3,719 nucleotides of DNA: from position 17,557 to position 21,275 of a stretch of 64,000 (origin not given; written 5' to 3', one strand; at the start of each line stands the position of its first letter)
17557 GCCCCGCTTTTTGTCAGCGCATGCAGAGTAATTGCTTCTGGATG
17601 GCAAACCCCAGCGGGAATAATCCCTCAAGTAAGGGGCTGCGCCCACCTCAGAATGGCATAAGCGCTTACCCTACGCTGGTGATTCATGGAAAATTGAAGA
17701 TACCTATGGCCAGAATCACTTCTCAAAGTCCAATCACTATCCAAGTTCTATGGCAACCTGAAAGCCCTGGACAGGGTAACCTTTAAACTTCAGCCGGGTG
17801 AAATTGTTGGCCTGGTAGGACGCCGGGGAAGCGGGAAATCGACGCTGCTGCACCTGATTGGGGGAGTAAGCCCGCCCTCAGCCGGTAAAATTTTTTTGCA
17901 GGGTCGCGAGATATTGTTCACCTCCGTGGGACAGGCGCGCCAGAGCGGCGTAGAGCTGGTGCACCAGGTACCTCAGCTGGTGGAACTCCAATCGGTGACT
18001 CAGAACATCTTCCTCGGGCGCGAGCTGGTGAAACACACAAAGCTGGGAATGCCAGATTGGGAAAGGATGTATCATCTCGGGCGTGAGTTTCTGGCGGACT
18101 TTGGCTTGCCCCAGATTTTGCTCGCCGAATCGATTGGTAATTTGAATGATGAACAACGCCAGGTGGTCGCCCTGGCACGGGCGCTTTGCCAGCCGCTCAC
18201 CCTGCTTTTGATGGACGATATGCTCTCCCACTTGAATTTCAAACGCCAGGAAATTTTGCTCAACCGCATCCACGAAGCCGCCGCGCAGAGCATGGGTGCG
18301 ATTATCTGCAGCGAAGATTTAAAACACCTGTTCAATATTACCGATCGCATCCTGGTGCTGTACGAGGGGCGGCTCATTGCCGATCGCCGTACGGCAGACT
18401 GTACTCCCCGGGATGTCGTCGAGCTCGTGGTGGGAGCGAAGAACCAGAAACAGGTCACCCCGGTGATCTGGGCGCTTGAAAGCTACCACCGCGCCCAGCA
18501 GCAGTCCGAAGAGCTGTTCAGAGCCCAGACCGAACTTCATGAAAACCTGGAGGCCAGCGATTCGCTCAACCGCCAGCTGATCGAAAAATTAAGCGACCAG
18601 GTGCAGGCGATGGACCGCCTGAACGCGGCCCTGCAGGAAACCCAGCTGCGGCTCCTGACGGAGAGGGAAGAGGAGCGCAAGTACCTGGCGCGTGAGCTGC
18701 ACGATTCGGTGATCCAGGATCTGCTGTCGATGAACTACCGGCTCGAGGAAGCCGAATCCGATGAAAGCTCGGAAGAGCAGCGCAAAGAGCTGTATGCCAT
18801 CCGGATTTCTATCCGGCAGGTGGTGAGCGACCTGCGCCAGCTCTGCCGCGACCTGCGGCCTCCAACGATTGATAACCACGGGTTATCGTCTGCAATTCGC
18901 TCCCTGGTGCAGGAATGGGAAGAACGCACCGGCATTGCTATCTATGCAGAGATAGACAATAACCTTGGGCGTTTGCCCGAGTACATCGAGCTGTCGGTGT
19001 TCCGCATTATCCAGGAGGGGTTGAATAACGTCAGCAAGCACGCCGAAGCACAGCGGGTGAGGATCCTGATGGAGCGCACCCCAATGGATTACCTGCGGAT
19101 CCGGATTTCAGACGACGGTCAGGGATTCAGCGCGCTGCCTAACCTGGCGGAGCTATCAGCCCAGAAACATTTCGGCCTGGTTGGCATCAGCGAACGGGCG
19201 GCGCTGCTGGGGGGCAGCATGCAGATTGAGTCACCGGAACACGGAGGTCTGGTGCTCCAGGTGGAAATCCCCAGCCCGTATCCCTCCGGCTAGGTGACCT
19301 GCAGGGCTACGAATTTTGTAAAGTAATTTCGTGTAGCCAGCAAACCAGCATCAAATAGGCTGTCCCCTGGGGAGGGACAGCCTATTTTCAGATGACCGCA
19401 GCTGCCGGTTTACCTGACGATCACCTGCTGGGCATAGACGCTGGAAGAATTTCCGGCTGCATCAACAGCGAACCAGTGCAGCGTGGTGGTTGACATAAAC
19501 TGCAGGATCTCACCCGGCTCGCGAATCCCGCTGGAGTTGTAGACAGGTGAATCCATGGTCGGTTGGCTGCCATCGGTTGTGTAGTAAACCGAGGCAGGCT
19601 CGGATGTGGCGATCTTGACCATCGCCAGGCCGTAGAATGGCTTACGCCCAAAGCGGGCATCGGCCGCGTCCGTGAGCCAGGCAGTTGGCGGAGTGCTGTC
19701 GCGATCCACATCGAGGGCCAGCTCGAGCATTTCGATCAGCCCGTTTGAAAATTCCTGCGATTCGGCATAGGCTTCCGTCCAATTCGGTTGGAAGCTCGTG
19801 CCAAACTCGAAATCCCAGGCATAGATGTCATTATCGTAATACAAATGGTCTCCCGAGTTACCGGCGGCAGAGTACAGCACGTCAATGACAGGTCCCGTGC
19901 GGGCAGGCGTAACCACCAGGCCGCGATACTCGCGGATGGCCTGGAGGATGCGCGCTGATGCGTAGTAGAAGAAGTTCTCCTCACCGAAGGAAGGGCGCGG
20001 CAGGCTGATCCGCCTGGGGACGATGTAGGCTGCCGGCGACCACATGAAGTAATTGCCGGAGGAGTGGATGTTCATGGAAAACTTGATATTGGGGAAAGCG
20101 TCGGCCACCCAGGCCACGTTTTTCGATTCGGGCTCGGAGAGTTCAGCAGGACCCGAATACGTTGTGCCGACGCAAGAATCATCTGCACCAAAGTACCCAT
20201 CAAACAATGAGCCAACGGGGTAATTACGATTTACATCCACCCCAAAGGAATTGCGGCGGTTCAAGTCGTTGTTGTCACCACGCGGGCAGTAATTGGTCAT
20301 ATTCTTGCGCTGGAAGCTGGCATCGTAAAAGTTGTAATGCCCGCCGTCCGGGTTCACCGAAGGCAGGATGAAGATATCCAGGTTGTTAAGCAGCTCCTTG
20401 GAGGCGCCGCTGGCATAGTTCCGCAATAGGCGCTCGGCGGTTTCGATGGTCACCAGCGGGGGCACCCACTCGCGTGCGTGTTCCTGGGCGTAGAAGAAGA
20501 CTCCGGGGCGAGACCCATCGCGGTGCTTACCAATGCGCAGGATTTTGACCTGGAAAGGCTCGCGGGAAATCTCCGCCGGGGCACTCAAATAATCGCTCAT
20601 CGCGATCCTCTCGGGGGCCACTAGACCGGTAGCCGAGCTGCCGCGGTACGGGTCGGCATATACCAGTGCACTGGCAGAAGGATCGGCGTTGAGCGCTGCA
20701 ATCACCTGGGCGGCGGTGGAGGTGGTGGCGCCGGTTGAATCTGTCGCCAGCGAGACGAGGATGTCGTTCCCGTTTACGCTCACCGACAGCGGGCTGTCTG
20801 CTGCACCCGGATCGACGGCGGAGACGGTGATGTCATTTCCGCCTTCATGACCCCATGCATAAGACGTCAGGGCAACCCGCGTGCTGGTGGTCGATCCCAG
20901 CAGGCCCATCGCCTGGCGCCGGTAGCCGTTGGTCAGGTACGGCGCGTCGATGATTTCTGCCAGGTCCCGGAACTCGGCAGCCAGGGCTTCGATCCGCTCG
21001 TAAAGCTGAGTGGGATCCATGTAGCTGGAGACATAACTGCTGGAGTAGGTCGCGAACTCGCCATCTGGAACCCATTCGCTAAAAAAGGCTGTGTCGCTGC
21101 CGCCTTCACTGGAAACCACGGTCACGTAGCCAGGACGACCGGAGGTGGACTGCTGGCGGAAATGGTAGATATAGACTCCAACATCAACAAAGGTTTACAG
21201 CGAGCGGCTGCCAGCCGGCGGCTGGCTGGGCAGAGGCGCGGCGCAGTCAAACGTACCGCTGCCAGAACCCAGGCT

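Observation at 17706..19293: Soluble histidine kinase whose only 'sensor' is a degenerate ABC-transporter nucleotide-binding domain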

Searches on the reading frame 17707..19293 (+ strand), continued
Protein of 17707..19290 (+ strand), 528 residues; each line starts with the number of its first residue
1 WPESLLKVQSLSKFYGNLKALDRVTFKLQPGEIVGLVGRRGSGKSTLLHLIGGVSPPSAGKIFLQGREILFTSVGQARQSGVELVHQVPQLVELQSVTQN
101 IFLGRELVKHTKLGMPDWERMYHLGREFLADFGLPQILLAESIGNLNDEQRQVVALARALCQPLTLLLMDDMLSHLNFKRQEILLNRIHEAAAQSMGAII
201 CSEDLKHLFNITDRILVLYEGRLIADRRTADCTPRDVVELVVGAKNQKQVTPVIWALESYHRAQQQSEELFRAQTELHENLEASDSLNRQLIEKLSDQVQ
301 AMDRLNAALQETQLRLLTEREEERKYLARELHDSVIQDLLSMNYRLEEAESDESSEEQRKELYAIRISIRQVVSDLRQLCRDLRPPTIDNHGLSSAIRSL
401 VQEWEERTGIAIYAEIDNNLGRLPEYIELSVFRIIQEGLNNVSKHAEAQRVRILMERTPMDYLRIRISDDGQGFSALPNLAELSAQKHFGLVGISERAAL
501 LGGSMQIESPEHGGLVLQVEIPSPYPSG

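Call 65: find_encoding_contigs(protein=P0279, flank=8000, max_places=1)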
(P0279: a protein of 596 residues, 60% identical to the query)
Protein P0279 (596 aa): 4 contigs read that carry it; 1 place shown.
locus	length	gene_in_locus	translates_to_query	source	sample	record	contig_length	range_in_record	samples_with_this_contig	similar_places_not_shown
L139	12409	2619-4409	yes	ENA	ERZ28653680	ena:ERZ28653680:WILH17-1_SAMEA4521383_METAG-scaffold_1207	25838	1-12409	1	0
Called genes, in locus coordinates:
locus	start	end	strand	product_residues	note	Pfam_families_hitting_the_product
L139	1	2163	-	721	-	?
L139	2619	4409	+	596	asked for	PF00005:ABC_tran, PF13304:AAA_21 (faint), PF00989:PAS (weak), PF08448:PAS_4 (weak), PF08447:PAS_3, PF07730:HisKA_3, PF02518:HATPase_c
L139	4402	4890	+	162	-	-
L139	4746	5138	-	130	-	-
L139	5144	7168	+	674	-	PF01301:Glyco_hydro_35, PF02449:Glyco_hydro_42, PF22369:GLMA_2nd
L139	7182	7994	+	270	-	-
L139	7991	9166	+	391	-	PF13407:Peripla_BP_4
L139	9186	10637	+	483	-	PF00005:ABC_tran, PF02463:SMC_N (faint), PF13304:AAA_21 (faint), PF00005:ABC_tran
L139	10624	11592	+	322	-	PF02653:BPD_transp_2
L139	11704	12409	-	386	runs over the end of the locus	-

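Call 75: find_encoding_contigs(protein=P0278, flank=7000, max_places=1)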
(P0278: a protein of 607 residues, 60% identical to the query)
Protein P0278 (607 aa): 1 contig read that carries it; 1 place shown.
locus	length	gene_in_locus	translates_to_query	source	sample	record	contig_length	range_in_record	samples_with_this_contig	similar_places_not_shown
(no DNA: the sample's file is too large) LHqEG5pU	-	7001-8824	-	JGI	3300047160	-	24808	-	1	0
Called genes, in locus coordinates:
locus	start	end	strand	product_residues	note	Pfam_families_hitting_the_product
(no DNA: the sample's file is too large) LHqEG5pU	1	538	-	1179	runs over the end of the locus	PF13620:CarboxypepD_reg, PF13715:CarbopepD_reg_2 (faint), PF17210:SdrD_B (weak), PF22904:NOMO1-like_2nd (weak), PF25183:OMP_b-brl_4, PF00593:TonB_dep_Rec_b-barrel (weak)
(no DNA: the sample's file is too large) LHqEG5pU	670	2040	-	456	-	PF07394:DUF1501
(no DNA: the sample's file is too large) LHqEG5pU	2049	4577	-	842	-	PF07635:PSCyt1, PF07583:PSCyt2, PF07587:PSD1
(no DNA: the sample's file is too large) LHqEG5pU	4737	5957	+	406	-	PF13407:Peripla_BP_4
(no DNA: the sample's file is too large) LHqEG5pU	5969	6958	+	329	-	PF02653:BPD_transp_2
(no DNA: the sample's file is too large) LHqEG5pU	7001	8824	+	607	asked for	PF00005:ABC_tran, PF00989:PAS, PF13188:PAS_8 (weak), PF08447:PAS_3, PF08448:PAS_4, PF13426:PAS_9, PF07730:HisKA_3, PF02518:HATPase_c, +1 more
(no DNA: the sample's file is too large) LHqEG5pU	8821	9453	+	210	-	PF00072:Response_reg, PF00196:GerE, PF08281:Sigma70_r4_2 (weak)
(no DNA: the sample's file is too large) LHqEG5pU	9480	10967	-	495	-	PF12796:Ank_2, PF13637:Ank_4 (weak), PF00023:Ank (weak), PF12796:Ank_2, PF00023:Ank (weak), PF12796:Ank_2, PF12796:Ank_2, PF13637:Ank_4, +7 more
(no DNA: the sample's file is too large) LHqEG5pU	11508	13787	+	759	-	PF07626:PSD3, PF07637:PSD5, PF07631:PSD4, PF07627:PSCyt3, PF07624:PSD2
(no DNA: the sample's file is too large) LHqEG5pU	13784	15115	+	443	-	PF07586:HXXSHH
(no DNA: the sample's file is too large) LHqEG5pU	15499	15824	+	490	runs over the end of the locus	PF01425:Amidase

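Call 76: find_encoding_contigs(protein=P0277, flank=7000, max_places=1)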
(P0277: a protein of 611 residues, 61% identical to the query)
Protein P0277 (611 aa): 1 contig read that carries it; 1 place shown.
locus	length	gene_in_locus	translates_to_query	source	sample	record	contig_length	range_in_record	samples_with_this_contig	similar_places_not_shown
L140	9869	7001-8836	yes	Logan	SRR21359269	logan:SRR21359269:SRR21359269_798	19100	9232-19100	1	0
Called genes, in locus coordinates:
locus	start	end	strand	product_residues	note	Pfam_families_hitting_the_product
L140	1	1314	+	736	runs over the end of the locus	-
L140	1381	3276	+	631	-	PF13442:Cytochrome_CBB3, PF01011:PQQ, PF13360:PQQ_2, PF13570:Beta-prop_ACSF4, PF07774:EMC1_C (faint), PF13360:PQQ_2 (weak), PF01011:PQQ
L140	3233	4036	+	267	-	PF23441:SDR (faint), PF00106:adh_short, PF08659:KR, PF13561:adh_short_C2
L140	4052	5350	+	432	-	PF07690:MFS_1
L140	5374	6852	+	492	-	PF00171:Aldedh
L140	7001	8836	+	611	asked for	PF00005:ABC_tran, PF13304:AAA_21 (faint), PF13188:PAS_8 (faint), PF00989:PAS (weak), PF08448:PAS_4 (weak), PF08447:PAS_3, PF07730:HisKA_3, PF02518:HATPase_c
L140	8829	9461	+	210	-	PF00072:Response_reg, PF00196:GerE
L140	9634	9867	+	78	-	?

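Call 77: find_encoding_contigs(protein=P0285, flank=7000, max_places=1)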
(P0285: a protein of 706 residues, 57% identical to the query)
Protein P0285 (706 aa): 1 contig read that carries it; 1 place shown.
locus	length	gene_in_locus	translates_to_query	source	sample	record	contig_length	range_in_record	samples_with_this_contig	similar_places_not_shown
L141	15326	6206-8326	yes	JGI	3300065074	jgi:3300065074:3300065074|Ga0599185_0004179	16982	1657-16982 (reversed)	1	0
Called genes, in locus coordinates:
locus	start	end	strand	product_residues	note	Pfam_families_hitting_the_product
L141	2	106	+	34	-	?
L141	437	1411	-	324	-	PF00072:Response_reg, PF00990:GGDEF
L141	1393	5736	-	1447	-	PF00512:HisKA, PF02518:HATPase_c, PF00072:Response_reg, PF01627:Hpt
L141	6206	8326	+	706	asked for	PF00005:ABC_tran, PF13188:PAS_8 (faint), PF08447:PAS_3, PF07730:HisKA_3, PF02518:HATPase_c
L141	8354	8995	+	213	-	PF00072:Response_reg, PF08281:Sigma70_r4_2 (weak), PF00196:GerE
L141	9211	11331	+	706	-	PF01301:Glyco_hydro_35, PF02449:Glyco_hydro_42, PF22369:GLMA_2nd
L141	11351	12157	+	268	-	-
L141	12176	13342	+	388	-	PF13407:Peripla_BP_4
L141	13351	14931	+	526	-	PF00005:ABC_tran, PF13304:AAA_21 (faint), PF00005:ABC_tran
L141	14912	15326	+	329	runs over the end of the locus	PF02653:BPD_transp_2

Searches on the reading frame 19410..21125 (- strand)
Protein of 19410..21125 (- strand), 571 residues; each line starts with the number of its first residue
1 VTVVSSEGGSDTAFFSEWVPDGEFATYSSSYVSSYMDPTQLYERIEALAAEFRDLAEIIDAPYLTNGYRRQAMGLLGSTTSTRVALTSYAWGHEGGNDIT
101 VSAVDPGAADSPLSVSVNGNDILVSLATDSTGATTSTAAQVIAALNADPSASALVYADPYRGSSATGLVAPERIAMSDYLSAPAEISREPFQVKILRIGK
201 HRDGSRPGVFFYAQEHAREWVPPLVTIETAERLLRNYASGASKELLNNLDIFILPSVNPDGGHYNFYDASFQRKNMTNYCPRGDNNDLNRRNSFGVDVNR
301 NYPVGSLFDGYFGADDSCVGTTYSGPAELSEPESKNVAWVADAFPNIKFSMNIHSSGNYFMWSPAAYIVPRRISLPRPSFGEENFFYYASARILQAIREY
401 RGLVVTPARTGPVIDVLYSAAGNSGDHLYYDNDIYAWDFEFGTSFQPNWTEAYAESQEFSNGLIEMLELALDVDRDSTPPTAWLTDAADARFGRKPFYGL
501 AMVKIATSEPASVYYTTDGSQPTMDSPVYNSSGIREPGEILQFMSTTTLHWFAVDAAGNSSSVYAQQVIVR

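Call 6: search_protein_families(library=pfam, proteins=[window:19410-21125:-], max_evalue=0.01)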
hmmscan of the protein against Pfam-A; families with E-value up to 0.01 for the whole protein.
window:19410-21125:- (571 aa): 3 families
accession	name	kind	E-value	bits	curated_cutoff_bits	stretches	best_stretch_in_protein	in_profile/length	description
PF00246.29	Peptidase_M14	-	1.5e-32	113.8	21.6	1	192-443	29-263/286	Zinc carboxypeptidase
PF13290.12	CHB_HEX_C_1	-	4.4e-14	52.6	22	1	502-564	11-66/67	Chitobiase/beta-hexosaminidase C-terminal domain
PF13287.12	Fn3_assoc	-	1.2e-09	38.6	23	1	503-567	1-58/59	Fn3 associated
